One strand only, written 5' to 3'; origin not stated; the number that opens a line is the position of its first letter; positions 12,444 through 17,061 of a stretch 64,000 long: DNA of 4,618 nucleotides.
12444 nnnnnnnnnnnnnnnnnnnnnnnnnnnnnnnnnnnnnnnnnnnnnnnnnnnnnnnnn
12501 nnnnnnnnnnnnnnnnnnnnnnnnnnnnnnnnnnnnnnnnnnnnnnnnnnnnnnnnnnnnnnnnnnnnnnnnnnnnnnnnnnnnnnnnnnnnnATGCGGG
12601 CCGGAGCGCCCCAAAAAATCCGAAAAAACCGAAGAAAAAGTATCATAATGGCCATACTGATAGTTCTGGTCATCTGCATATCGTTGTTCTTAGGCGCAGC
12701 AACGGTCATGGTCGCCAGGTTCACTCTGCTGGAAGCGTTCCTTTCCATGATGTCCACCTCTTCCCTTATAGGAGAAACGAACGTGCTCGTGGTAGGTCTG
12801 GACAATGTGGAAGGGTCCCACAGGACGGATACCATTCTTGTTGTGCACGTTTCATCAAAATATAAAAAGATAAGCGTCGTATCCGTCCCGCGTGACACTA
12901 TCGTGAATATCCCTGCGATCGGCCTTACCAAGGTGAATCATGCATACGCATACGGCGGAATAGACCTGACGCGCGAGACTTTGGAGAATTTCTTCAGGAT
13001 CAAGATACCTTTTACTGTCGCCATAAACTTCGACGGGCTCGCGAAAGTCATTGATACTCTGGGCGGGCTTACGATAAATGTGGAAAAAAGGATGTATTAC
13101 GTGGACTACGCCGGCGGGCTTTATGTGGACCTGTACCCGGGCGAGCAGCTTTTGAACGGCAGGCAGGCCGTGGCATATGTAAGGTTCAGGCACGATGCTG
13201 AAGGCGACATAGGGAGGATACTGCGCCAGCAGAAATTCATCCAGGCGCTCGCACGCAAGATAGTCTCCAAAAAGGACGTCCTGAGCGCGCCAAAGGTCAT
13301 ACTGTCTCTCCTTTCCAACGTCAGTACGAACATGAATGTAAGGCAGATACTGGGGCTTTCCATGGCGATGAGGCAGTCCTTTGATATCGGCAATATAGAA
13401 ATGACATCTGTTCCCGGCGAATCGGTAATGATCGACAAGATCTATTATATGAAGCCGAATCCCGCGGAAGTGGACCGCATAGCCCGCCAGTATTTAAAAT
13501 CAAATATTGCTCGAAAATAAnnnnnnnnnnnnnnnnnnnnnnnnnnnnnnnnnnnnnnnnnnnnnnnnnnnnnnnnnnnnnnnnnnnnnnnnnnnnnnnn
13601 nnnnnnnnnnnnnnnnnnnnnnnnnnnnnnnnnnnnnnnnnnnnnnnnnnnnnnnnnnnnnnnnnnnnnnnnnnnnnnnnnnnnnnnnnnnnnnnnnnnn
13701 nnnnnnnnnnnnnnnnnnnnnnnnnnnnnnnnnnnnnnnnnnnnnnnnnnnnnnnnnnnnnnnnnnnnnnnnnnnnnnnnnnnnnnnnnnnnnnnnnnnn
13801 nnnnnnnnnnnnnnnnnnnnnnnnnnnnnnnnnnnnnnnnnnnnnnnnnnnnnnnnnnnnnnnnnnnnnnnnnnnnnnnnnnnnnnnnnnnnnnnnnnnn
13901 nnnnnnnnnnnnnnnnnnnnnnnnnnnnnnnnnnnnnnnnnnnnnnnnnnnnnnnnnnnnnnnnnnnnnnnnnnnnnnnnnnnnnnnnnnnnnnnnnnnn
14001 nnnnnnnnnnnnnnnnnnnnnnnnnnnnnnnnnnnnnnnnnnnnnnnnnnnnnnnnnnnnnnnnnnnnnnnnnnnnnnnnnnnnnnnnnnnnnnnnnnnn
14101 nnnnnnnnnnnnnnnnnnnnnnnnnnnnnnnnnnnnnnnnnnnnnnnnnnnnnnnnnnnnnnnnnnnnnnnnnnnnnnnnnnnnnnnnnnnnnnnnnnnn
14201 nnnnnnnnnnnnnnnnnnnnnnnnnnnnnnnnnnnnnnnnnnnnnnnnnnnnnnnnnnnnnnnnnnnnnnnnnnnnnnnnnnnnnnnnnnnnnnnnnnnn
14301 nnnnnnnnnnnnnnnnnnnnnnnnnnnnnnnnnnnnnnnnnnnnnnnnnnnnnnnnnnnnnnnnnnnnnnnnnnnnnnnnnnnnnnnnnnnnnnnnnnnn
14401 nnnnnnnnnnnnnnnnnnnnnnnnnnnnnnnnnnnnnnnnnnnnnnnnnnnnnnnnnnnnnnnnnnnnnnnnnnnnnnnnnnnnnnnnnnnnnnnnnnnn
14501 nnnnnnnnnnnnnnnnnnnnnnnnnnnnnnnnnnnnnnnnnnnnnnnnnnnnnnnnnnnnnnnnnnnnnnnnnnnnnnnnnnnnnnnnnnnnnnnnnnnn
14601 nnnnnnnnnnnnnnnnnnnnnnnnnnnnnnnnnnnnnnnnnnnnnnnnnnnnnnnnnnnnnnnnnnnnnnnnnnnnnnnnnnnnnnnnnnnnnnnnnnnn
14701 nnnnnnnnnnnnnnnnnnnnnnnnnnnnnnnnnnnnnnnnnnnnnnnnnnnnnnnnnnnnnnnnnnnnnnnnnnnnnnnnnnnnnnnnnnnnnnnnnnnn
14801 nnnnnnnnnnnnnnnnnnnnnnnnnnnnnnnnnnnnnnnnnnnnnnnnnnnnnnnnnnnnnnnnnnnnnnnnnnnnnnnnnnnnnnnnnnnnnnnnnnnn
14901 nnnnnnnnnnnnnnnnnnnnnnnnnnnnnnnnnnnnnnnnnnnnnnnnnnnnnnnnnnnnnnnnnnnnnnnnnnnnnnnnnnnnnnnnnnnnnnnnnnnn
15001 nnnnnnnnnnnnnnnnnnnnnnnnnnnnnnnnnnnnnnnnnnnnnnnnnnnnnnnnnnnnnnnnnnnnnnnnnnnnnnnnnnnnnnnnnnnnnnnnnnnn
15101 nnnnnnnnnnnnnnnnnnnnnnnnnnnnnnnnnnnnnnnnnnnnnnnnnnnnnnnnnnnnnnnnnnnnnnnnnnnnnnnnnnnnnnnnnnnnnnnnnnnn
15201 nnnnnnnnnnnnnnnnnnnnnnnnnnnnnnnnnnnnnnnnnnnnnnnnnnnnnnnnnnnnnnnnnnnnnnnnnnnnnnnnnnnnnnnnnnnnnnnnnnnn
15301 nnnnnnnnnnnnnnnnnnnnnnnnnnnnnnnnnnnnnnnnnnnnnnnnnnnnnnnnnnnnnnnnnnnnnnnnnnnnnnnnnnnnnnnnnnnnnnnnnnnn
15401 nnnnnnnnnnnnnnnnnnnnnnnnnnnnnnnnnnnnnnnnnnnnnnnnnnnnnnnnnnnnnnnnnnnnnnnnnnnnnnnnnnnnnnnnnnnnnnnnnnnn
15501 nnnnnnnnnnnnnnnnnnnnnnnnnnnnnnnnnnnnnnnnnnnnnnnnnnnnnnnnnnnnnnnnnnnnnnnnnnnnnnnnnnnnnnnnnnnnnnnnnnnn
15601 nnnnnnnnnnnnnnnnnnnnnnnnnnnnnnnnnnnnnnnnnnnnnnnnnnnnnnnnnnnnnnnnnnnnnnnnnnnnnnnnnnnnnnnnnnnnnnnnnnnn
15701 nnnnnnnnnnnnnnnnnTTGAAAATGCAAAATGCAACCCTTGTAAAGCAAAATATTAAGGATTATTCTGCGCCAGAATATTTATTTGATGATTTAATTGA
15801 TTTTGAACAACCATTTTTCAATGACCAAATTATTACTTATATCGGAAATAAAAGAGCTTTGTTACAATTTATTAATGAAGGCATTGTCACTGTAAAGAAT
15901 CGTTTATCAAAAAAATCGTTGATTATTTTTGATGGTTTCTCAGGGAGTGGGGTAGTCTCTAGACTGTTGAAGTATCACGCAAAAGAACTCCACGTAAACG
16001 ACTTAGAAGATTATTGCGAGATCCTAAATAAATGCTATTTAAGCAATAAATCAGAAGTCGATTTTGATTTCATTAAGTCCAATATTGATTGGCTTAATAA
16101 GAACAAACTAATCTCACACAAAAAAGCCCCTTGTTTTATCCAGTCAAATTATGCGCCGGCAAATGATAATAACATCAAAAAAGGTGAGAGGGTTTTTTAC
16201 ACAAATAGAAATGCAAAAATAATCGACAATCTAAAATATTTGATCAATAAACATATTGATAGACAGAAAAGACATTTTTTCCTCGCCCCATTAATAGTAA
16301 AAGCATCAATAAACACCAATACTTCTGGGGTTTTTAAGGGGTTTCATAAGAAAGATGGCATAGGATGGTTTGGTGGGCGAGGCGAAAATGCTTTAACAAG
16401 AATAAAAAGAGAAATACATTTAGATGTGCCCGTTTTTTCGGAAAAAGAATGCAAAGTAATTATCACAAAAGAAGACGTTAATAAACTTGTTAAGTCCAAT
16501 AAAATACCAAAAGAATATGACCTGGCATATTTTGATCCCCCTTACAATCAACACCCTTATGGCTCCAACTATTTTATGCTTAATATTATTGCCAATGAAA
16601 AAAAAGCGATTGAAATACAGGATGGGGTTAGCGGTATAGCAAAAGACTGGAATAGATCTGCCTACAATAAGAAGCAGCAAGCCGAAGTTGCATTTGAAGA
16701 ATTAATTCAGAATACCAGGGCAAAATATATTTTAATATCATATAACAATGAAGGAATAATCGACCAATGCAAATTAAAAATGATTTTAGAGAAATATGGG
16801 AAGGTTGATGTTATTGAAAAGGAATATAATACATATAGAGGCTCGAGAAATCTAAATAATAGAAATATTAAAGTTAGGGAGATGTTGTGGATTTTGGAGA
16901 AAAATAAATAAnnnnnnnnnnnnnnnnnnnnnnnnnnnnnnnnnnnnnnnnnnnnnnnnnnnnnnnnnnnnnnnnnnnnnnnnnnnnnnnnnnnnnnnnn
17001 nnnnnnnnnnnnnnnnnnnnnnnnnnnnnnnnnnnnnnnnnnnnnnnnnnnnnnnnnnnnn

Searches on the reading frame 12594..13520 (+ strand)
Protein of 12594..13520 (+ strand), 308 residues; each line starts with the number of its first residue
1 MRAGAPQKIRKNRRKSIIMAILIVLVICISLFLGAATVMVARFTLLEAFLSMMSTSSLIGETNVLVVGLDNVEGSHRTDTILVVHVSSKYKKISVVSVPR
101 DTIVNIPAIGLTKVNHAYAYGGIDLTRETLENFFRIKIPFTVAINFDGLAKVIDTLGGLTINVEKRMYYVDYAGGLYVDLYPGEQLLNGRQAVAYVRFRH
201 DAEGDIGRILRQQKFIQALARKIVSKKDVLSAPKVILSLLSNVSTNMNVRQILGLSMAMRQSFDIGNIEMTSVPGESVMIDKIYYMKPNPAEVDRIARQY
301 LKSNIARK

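Call 50: search_protein_families(library=ncbifam, proteins=[window:12594-13520:+], max_evalue=0.00001)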
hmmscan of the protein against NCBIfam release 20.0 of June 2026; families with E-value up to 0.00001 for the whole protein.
window:12594-13520:+ (308 aa): 4 families
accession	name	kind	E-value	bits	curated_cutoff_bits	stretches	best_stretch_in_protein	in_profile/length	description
TIGR00350.1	lytR_cpsA_psr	domain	1.7e-40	138.8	62.3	1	77-224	2-151/152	LCP family glycopolymer transferase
NF006897.1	PRK09379.1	equivalog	4.5e-40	137.7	441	1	63-297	61-290/298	polyisoprenyl-teichoic acid--peptidoglycan teichoic acid transferase TagU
NF047591.1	ligase_LytR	equivalog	2.3e-26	92.9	450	1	19-283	10-294/336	glycopolymer--peptidoglycan transferase LytR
NF051849.1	LCP_trans_Cps2A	equivalog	2.7e-25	89.5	650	1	63-262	223-424/477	LCP family glycopolymer transferase CpsA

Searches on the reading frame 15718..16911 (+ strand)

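Call 23: search_protein_families(library=pfam, proteins=[window:15718-16911:+], max_evalue=0.00001)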
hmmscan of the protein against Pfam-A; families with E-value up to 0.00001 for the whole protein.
window:15718-16911:+ (397 aa): 1 family
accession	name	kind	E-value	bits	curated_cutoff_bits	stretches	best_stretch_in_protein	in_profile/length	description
PF02086.21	MethyltransfD12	-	1.7e-13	51.3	22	1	41-341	1-241/253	D12 class N6 adenine-specific DNA methyltransferase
